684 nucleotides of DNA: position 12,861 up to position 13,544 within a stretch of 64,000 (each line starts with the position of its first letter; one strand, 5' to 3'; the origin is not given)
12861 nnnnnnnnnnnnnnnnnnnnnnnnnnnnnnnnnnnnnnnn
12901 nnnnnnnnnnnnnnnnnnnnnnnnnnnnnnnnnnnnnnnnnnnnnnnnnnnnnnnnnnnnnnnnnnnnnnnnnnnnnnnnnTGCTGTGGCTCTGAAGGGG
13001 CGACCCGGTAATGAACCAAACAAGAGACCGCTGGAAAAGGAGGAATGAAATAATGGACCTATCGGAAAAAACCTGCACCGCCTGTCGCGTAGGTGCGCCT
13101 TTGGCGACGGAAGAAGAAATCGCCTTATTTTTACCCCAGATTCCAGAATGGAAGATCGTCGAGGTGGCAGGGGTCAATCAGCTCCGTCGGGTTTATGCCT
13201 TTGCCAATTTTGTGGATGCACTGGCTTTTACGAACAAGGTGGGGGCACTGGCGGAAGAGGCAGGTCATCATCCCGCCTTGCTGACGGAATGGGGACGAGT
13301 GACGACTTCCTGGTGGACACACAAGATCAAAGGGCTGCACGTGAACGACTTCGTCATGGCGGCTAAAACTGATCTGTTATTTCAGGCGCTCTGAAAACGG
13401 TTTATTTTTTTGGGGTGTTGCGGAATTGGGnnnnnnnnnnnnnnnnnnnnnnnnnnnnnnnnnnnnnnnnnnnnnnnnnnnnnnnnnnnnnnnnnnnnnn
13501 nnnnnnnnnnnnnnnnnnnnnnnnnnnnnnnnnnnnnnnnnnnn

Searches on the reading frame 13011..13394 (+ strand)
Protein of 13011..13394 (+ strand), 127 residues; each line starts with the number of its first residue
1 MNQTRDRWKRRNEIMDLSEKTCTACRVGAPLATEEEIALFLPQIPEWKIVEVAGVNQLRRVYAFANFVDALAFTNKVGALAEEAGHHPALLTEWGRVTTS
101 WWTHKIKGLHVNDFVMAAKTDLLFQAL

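Call 53: search_protein_families(library=pfam, proteins=[window:13011-13394:+], max_evalue=0.001)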
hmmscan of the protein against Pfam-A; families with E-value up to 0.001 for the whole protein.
window:13011-13394:+ (127 aa): 1 family
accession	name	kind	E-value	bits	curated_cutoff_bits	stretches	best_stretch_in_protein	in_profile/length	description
PF01329.24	Pterin_4a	-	4.2e-28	97.7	26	1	32-121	3-89/91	Pterin 4 alpha carbinolamine dehydratase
